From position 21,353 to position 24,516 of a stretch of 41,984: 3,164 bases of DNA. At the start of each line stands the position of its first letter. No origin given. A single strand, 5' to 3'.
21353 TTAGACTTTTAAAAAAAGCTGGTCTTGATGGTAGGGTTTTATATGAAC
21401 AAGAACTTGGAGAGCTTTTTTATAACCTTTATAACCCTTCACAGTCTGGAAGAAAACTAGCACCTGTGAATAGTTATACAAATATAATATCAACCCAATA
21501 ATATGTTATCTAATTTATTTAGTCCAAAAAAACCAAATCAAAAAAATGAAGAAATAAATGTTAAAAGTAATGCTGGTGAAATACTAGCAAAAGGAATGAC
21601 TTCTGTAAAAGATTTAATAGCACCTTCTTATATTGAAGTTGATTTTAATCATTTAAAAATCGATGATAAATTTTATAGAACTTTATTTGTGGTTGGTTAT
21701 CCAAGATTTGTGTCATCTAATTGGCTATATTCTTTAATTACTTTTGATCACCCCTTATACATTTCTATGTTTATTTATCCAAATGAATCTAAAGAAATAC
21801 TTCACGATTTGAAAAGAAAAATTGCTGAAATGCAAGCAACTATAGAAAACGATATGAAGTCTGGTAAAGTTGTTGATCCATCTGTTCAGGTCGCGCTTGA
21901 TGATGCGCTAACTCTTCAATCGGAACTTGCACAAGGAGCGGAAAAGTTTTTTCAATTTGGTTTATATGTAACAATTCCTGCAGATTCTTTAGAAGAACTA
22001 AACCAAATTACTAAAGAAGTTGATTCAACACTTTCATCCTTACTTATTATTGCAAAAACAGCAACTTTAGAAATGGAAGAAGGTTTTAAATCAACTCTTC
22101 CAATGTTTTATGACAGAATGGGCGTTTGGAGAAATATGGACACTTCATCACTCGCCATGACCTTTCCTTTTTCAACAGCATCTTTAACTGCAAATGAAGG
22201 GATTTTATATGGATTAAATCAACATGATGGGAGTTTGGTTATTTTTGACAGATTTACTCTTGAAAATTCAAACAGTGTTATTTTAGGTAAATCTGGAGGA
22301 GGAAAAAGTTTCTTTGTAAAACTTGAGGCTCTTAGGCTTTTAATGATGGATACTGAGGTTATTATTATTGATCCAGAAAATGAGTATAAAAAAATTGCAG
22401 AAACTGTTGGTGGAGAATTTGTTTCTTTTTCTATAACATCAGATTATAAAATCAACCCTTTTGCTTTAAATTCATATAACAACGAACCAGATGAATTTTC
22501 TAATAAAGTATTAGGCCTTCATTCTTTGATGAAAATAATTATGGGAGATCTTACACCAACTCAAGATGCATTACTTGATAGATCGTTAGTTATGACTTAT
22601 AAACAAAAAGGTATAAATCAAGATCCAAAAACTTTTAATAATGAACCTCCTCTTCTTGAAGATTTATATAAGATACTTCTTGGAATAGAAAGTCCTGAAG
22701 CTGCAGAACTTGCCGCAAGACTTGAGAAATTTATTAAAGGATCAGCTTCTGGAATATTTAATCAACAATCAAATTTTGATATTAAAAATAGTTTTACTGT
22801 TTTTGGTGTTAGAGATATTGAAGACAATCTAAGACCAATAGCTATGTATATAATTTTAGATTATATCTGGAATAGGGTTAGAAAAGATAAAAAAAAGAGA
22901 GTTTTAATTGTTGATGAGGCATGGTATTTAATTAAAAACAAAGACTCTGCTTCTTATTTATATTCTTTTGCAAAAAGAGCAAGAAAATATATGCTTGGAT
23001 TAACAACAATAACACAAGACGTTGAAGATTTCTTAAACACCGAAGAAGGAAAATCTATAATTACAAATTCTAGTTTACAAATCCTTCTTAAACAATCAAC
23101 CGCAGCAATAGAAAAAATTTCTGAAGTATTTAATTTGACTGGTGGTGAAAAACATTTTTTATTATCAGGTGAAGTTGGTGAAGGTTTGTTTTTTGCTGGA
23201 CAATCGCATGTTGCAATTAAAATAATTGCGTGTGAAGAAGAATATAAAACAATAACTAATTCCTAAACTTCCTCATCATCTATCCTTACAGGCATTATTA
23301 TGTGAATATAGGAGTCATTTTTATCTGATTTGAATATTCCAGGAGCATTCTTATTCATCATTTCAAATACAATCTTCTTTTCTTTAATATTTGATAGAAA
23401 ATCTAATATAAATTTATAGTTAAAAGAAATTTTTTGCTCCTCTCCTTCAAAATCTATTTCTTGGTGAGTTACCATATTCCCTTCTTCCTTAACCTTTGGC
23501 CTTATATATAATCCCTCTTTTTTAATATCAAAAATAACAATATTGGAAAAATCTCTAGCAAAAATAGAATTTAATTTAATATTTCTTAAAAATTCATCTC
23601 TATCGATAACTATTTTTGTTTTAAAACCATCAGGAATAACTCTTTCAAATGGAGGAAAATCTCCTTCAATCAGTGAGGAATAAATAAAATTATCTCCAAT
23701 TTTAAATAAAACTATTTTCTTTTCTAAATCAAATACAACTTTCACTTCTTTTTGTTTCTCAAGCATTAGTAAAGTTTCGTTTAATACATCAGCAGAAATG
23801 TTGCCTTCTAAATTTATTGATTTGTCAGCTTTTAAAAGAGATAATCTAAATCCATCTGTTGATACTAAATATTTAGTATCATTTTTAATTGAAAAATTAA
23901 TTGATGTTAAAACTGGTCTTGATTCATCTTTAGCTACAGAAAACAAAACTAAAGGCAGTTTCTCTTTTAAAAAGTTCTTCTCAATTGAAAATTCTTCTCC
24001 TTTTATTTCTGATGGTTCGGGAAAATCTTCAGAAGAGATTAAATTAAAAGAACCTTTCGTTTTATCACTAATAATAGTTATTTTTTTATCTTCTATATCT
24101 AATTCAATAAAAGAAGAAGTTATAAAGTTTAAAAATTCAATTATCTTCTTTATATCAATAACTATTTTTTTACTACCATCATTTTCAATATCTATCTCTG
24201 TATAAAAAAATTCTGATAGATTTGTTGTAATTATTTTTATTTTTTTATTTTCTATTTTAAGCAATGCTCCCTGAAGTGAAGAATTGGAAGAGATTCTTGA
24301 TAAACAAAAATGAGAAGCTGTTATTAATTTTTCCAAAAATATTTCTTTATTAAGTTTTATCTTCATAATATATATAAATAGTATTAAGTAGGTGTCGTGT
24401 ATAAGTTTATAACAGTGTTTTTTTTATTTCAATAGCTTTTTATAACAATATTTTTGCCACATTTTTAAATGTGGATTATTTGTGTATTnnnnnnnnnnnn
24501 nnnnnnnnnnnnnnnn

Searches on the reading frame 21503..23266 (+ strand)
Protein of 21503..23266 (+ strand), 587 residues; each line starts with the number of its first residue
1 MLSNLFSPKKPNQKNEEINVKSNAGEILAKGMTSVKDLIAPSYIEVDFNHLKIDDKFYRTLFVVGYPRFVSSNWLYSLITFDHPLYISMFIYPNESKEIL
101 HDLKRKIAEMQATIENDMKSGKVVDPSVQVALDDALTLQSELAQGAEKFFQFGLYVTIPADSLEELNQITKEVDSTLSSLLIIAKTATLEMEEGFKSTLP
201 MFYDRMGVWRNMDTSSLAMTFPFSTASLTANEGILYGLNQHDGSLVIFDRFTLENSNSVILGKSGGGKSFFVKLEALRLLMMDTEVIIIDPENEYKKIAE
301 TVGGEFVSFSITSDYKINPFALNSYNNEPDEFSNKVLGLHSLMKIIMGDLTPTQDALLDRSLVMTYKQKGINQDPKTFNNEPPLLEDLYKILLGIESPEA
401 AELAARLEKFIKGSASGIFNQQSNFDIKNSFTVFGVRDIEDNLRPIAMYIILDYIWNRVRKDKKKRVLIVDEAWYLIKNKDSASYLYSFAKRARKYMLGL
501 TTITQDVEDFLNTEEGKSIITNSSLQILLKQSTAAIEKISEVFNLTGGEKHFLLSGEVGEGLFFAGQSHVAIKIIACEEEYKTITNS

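Call 80: search_protein_families(library=pfam, proteins=[window:21503-23266:+], max_evalue=0.0001)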
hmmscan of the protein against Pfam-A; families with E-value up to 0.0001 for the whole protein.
window:21503-23266:+ (587 aa): 4 families
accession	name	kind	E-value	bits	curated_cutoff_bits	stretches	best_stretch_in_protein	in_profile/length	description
PF19044.6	P-loop_TraG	-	2.8e-30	105.7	25.8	1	251-555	25-344/413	TraG P-loop domain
PF12846.13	AAA_10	-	3.6e-14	53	27.5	1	254-302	20-68/362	AAA-like domain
PF01935.23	DUF87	-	1.4e-10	42.1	23.2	1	260-324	28-94/220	Helicase HerA, central domain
PF03135.19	CagE_TrbE_VirB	-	7.6e-07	29.7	21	1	53-203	61-199/204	CagE, TrbE, VirB family, component of type IV transporter system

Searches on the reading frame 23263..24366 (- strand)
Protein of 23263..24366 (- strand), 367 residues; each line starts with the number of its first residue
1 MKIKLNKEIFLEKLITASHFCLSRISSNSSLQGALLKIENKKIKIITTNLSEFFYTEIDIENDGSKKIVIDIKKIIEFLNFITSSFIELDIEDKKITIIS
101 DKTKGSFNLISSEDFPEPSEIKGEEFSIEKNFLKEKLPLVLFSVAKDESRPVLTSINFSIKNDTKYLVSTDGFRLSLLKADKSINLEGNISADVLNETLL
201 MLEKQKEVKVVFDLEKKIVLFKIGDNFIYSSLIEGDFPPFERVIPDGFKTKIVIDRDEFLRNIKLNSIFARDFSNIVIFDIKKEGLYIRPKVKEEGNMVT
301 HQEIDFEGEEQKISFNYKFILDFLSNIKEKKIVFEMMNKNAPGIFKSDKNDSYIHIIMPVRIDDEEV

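Call 80: search_protein_families(library=pfam, proteins=[window:23263-24366:-], max_evalue=0.0001)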
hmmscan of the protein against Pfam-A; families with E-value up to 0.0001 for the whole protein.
window:23263-24366:- (367 aa): 3 families
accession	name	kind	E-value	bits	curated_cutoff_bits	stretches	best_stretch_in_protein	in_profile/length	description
PF02767.21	DNA_pol3_beta_2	-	4.9e-23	82.1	27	2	128-238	2-115/116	DNA polymerase III beta subunit, central domain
PF02768.20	DNA_pol3_beta_3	-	3.1e-19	69.4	27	1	242-361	2-121/121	DNA polymerase III beta subunit, C-terminal domain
PF00712.24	DNA_pol3_beta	-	5.7e-11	43.1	24.4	1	1-117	1-118/120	DNA polymerase III beta subunit, N-terminal domain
